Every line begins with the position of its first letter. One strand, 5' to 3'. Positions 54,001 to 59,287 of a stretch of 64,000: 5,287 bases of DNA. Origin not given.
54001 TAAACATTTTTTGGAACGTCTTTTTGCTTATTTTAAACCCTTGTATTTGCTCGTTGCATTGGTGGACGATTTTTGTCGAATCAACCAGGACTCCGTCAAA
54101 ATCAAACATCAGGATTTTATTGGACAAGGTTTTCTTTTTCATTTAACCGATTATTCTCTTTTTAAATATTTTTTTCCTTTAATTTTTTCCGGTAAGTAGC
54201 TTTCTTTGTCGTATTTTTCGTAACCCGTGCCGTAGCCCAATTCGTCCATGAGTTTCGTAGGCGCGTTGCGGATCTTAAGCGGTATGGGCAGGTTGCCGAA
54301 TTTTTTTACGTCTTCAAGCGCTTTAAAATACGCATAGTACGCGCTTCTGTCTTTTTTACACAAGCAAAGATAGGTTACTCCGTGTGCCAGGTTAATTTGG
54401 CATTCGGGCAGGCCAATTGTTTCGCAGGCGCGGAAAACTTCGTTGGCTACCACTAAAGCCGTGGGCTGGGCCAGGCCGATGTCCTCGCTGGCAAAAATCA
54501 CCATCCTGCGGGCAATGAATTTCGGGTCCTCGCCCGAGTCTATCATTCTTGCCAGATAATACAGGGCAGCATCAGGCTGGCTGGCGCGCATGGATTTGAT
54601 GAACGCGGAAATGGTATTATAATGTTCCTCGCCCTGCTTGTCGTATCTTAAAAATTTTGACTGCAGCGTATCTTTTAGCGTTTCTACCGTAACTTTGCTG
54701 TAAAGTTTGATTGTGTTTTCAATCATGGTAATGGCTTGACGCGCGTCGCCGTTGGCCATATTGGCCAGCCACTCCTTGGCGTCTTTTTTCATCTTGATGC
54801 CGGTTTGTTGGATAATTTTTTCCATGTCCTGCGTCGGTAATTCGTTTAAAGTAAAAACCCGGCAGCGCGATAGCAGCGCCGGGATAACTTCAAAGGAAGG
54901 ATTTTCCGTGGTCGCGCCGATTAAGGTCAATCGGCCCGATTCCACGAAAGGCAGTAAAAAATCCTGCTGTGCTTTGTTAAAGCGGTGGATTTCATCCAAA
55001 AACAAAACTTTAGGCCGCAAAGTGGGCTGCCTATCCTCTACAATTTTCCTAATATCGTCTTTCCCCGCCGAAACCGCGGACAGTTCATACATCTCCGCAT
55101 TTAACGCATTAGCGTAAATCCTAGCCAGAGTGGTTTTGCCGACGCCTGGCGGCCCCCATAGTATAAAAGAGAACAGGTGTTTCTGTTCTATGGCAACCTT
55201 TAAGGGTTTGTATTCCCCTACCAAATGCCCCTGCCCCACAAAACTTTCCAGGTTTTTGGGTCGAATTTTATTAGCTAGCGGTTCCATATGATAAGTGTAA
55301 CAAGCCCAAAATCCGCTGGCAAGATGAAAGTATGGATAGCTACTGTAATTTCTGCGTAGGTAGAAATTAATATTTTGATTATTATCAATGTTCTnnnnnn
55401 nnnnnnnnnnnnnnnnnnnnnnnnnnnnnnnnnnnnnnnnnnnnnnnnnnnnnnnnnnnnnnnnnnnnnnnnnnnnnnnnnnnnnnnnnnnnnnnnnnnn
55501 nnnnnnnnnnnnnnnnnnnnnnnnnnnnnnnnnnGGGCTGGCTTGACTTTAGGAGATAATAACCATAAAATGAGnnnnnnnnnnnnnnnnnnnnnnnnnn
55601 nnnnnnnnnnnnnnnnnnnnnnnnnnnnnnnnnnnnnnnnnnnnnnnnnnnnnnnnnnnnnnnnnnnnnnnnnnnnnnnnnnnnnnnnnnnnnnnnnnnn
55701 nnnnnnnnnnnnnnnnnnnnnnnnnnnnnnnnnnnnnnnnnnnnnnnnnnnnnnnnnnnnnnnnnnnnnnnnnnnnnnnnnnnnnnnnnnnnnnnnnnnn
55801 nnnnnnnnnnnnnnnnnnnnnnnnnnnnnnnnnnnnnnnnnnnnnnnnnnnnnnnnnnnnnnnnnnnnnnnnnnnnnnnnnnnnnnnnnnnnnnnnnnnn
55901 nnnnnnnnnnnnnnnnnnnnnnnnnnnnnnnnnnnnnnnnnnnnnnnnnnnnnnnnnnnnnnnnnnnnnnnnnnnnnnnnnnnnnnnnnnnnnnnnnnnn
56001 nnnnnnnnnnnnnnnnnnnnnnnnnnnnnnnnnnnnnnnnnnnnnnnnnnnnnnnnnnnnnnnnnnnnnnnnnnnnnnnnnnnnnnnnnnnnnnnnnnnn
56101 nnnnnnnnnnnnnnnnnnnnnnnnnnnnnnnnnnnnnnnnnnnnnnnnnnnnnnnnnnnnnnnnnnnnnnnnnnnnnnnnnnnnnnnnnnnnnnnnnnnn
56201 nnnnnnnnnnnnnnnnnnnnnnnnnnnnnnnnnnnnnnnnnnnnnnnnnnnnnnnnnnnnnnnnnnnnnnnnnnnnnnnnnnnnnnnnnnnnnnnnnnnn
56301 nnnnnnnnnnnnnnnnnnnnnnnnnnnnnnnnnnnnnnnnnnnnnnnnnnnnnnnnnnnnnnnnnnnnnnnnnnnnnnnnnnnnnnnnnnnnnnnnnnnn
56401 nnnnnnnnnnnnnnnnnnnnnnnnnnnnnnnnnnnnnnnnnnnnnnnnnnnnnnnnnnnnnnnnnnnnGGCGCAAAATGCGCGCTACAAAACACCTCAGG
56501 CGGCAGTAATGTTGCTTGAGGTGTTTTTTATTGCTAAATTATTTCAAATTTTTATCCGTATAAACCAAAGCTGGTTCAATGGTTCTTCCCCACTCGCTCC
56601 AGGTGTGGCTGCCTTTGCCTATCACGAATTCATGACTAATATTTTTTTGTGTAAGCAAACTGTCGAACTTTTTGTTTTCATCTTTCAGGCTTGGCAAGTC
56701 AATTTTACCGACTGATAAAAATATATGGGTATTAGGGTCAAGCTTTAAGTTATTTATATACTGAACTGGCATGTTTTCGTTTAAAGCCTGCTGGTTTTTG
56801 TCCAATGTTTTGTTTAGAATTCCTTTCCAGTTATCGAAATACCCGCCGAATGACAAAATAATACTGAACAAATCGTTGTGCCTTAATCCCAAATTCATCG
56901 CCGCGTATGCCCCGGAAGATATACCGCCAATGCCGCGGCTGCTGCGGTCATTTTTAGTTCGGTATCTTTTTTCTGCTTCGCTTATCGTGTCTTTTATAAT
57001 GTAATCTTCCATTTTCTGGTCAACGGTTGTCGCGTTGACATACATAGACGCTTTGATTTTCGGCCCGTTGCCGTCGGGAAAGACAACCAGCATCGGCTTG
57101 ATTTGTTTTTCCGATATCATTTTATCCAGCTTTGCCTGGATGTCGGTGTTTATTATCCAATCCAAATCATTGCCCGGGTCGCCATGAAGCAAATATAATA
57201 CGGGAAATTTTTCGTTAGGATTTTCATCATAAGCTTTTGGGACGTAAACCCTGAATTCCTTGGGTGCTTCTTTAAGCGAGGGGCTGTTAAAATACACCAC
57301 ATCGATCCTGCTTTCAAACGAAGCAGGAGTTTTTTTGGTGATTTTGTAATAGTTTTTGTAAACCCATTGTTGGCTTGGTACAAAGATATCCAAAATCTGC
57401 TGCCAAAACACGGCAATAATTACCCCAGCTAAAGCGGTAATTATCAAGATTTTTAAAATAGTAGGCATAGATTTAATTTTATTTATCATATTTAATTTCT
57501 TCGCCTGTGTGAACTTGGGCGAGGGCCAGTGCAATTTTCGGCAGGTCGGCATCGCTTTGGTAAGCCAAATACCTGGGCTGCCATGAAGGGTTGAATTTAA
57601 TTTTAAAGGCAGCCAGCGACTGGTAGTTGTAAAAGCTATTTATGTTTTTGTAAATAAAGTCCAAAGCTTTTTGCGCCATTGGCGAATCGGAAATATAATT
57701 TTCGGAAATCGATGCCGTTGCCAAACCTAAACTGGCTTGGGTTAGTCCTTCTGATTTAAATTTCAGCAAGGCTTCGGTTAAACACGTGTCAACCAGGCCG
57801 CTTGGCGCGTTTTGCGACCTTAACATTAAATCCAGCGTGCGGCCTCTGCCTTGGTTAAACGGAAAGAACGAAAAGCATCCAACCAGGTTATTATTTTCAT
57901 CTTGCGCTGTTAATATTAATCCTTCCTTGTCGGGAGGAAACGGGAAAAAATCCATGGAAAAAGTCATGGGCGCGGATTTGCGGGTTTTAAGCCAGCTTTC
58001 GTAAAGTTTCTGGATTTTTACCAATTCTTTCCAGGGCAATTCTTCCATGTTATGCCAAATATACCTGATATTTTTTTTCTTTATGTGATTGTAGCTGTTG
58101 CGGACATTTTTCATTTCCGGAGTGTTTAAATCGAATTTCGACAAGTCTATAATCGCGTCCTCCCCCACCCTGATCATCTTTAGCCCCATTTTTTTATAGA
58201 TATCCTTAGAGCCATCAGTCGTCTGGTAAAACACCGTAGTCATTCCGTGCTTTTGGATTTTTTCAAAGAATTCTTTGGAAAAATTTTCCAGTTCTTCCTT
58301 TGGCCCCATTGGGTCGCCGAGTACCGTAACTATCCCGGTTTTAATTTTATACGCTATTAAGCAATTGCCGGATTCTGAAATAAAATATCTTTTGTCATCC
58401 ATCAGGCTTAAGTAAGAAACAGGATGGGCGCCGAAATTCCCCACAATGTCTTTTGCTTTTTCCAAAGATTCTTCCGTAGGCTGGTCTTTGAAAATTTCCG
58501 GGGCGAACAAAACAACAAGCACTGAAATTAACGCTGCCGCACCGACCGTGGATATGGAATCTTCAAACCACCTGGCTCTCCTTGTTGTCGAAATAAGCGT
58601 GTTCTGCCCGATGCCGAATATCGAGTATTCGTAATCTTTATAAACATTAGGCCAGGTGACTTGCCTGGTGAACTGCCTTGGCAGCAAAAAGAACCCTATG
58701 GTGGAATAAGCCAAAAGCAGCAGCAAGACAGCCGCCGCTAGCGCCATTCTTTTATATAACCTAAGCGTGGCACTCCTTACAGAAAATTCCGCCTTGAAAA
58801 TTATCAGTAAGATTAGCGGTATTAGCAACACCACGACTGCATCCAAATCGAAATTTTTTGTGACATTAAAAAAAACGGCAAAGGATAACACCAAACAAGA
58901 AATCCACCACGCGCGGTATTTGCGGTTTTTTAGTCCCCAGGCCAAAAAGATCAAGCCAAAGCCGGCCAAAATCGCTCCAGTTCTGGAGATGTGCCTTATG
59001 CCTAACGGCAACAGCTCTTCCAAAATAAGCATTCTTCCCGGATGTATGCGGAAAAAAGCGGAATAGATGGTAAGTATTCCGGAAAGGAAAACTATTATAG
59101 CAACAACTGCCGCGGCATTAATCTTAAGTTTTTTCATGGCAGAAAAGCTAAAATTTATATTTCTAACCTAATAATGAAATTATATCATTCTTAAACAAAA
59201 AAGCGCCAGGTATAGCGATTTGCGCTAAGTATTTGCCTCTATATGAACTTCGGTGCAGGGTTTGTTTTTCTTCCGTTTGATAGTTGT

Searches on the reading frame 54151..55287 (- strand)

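Call 46: search_protein_families(library=pfam, proteins=[window:54151-55287:-], max_evalue=0.0001)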
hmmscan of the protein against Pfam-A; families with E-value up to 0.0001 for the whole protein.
window:54151-55287:- (378 aa): 12 families
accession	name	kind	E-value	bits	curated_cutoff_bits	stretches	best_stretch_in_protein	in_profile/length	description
PF12002.13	MgsA_C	-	3.1e-51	174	27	1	236-376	2-149/167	MgsA AAA+ ATPase C terminal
PF16193.11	AAA_assoc_2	-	1.1e-23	83.7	34.3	1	162-234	3-81/81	AAA C-terminal domain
PF00004.35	AAA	-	4.6e-18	66.4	21.2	1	42-145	2-126/131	ATPase family associated with various cellular activities (AAA)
PF05496.18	RuvB_N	-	1.2e-15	58.1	27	1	8-123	1-116/159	Holliday junction DNA helicase RuvB P-loop domain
PF07728.20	AAA_5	-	4.7e-09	36.8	22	1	41-129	2-104/139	AAA domain (dynein-related subfamily)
PF13191.12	AAA_16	-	1.9e-06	28.9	32.6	0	40-66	26-53/167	AAA ATPase domain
PF20720.3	nSTAND3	-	4.3e-06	26.9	27.2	1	41-100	20-74/155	Novel STAND NTPase 3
PF13401.12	AAA_22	-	6.5e-06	26.9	27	0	42-67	9-37/130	AAA domain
PF01078.27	Mg_chelatase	-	8.3e-06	25.8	20.3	0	28-73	14-61/207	Magnesium chelatase, subunit ChlI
PF07724.20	AAA_2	-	1.9e-05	25.2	27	0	37-121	2-105/166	AAA domain (Cdc48 subfamily)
PF13173.12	AAA_14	-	3.6e-05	24.2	27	1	42-126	6-99/129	AAA domain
PF00158.32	Sigma54_activat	-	8.6e-05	22.7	20.2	0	94-130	96-132/168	Sigma-54 interaction domain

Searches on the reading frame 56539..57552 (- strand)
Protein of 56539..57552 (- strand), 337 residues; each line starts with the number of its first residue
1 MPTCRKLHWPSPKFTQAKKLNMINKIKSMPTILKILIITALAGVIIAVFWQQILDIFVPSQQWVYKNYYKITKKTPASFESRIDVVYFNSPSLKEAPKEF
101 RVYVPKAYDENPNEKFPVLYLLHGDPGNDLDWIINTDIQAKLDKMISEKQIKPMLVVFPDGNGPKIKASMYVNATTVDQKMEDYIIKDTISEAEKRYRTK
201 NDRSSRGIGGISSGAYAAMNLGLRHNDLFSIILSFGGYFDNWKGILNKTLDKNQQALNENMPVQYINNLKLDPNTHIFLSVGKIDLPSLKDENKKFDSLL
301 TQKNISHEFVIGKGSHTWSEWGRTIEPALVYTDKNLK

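Call 46: search_protein_families(library=pfam, proteins=[window:56539-57552:-], max_evalue=0.0001)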
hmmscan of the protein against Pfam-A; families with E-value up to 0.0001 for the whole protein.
window:56539-57552:- (337 aa): 1 family
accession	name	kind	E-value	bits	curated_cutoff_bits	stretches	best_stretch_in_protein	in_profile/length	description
PF00756.26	Esterase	-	1e-21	78.3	22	1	98-329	8-248/251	Putative esterase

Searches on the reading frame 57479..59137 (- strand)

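Call 46: search_protein_families(library=pfam, proteins=[window:57479-59137:-], max_evalue=0.0001)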
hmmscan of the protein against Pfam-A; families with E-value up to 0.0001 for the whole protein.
window:57479-59137:- (552 aa): 1 family
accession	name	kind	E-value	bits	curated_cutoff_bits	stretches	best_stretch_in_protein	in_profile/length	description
PF09924.15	LPG_synthase_C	-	4.8e-62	210.1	27.5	1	235-526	7-298/298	Phosphatidylglycerol lysyltransferase, C-terminal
